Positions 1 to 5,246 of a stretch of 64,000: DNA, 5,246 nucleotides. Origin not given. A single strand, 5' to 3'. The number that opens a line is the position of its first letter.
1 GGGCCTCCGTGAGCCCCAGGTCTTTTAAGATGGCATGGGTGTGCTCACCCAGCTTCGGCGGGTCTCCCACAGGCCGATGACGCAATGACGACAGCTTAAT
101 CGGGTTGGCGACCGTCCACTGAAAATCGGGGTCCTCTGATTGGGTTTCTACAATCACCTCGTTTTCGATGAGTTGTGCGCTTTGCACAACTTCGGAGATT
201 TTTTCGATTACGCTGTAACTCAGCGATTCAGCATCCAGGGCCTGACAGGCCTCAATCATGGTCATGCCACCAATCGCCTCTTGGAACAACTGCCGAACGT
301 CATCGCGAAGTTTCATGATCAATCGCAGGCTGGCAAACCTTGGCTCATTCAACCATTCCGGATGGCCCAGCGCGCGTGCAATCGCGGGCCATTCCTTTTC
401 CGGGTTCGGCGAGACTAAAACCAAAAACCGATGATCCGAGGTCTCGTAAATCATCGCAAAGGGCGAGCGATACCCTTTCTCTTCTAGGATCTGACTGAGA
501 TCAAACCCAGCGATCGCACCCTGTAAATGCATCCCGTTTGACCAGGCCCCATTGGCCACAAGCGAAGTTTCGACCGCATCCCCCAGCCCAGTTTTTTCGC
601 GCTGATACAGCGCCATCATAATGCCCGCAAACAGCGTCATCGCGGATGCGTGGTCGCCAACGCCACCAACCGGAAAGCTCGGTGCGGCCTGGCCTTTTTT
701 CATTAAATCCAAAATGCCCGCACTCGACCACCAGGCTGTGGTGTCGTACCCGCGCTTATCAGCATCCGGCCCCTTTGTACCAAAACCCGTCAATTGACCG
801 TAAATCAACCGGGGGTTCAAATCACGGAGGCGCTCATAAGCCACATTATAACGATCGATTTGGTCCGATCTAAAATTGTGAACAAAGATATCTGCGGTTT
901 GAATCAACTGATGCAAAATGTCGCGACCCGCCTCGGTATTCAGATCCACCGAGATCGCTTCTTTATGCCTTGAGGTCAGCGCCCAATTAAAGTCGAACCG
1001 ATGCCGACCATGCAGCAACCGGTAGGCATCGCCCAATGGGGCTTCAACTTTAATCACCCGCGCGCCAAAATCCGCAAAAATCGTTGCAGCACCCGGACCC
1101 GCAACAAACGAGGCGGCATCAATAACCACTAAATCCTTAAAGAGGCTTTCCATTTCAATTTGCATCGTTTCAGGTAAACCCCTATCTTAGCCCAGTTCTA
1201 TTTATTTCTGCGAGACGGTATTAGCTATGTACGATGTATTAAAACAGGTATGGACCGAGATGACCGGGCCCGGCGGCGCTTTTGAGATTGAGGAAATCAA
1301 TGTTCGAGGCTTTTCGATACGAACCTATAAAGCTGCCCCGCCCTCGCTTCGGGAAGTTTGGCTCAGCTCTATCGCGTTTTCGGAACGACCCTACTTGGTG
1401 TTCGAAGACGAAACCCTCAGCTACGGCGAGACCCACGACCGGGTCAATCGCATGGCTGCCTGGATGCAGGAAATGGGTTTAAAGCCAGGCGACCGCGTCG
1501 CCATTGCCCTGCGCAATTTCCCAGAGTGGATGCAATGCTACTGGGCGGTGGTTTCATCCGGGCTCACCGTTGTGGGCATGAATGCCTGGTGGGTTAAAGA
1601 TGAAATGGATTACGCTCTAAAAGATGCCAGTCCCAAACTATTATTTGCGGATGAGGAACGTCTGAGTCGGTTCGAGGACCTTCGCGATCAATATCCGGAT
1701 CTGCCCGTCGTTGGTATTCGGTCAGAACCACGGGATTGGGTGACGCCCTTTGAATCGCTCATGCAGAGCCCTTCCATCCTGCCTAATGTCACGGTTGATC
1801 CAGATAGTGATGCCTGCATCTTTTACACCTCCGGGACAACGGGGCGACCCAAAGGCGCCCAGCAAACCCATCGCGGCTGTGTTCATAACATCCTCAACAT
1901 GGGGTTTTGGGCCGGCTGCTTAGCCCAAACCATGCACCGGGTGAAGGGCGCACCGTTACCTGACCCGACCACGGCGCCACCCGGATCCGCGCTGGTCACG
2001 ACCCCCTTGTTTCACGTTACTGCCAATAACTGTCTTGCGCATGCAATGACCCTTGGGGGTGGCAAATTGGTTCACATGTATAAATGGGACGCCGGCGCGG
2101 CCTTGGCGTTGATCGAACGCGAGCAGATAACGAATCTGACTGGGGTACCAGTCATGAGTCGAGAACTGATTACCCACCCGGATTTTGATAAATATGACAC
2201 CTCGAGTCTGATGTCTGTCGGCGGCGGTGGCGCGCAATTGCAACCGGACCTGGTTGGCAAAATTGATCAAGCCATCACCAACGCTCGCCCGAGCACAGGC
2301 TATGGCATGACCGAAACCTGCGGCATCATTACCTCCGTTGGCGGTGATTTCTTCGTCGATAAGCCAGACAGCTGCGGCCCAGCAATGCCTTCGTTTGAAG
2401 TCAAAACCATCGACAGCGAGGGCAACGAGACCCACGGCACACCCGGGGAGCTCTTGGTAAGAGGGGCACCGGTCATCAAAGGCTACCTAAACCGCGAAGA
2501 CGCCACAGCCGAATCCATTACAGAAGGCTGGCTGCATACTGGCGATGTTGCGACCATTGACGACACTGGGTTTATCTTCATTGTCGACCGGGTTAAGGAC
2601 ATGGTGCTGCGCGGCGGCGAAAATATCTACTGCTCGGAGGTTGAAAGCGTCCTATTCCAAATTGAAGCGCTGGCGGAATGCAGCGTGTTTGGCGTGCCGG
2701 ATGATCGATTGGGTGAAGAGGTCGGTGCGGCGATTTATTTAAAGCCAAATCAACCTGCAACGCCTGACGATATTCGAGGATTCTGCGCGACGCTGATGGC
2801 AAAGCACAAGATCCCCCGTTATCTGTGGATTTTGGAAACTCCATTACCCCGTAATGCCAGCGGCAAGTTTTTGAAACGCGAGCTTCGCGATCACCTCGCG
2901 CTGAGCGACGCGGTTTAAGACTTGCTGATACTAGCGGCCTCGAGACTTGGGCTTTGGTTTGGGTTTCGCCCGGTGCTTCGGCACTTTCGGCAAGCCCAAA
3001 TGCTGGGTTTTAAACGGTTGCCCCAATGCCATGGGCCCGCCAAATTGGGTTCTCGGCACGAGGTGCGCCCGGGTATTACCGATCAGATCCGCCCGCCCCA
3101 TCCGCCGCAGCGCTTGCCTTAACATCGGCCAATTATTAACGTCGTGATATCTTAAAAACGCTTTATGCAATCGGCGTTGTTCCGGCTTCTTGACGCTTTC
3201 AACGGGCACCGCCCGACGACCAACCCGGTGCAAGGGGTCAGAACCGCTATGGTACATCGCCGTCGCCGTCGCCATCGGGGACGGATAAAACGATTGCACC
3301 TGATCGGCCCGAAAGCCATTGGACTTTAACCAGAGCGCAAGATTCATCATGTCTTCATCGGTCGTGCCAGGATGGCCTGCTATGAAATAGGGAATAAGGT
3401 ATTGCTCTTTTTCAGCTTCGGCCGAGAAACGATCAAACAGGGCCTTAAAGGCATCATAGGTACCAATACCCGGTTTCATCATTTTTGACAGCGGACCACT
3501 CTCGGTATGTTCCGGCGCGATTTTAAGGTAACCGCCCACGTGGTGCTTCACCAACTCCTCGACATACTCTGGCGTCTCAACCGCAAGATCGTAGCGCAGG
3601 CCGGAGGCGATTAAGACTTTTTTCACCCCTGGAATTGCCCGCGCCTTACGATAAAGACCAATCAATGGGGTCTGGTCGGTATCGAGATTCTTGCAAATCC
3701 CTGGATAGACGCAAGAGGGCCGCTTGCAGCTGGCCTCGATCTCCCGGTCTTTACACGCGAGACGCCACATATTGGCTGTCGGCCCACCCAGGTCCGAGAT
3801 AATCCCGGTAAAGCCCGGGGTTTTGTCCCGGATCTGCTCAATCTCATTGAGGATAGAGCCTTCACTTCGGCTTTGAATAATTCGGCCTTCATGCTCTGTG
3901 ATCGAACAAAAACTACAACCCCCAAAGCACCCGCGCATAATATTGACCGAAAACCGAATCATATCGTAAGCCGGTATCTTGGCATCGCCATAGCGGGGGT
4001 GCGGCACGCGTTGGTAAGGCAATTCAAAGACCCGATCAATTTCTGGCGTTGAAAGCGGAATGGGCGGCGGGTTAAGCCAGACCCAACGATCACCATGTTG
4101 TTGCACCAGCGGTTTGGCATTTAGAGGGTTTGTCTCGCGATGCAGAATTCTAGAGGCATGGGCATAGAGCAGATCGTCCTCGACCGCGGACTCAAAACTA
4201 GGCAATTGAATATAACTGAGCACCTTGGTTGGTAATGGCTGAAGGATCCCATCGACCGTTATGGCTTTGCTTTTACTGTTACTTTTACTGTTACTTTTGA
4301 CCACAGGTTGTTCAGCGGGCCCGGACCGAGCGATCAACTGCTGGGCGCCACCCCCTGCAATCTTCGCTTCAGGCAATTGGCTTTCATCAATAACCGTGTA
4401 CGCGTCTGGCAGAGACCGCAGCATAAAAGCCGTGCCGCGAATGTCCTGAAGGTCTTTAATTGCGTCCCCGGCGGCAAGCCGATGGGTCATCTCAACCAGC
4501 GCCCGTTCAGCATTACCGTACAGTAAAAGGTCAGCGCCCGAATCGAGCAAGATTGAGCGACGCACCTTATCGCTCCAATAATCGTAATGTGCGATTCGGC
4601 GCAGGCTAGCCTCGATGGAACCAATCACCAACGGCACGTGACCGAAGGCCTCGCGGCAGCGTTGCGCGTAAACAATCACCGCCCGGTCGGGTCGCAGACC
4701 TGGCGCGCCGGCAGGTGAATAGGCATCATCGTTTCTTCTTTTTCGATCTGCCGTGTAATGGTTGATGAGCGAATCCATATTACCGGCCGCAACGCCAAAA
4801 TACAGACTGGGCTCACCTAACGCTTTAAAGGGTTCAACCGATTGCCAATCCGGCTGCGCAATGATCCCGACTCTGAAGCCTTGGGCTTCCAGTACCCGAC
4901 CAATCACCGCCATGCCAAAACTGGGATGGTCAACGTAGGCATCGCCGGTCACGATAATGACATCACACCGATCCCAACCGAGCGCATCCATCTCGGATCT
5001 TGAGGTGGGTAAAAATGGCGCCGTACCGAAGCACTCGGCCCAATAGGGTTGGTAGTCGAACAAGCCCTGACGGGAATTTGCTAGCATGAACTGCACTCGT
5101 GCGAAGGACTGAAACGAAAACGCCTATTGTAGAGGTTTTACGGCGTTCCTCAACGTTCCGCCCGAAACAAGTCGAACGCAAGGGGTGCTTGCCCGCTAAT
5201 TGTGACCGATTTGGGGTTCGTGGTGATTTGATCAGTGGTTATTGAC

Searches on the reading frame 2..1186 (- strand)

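Call 76: search_protein_families(library=pfam, proteins=[window:2-1186:-], max_evalue=0.001)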
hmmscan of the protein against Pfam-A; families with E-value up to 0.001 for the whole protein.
window:2-1186:- (395 aa): 1 family
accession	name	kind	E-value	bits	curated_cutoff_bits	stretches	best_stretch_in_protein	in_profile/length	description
PF02515.22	CoA_transf_3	-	6.3e-86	289.2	23.3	1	17-383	2-366/366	CoA-transferase family III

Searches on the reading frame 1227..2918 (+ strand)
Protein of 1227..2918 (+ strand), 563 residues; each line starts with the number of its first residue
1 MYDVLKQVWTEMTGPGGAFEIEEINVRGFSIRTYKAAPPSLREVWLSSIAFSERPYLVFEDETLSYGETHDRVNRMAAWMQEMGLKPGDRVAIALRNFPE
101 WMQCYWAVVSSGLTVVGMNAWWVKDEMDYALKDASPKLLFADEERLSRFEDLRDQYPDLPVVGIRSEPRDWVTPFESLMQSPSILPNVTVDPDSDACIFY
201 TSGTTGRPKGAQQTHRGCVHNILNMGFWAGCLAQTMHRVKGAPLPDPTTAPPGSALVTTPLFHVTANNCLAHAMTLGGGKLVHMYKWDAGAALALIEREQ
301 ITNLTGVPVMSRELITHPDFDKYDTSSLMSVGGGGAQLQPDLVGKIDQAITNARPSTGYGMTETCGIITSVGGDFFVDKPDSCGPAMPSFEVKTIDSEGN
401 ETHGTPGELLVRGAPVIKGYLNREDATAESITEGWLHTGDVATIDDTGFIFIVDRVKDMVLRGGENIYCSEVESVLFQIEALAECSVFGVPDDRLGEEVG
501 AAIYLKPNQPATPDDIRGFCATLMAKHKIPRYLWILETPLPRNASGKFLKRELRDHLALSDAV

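Call 6: search_protein_families(library=pfam, proteins=[window:1227-2918:+])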
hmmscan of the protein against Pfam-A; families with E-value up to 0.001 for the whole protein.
window:1227-2918:+ (563 aa): 2 families
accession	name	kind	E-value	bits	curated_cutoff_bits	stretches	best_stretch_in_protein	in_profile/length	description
PF00501.34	AMP-binding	-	1.5e-73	248.3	29.9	1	52-421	9-384/384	AMP-binding enzyme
PF13193.12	AMP-binding_C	-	1.4e-12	48.8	24.5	1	471-547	1-76/76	AMP-binding enzyme C-terminal domain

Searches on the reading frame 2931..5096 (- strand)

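Call 6: search_protein_families(library=pfam, proteins=[window:2931-5096:-])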
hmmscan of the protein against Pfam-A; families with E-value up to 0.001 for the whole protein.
window:2931-5096:- (721 aa): 3 families
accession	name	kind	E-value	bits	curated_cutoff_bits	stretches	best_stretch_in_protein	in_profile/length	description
PF08497.15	Radical_SAM_N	-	3.2e-133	444.1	25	1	28-383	1-301/301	Radical SAM N-terminal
PF11842.13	DUF3362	-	1.4e-42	145.9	27.6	1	598-686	1-89/151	Domain of unknown function (DUF3362)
PF04055.27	Radical_SAM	-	8.3e-13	49.3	29.5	1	384-589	1-165/166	Radical SAM superfamily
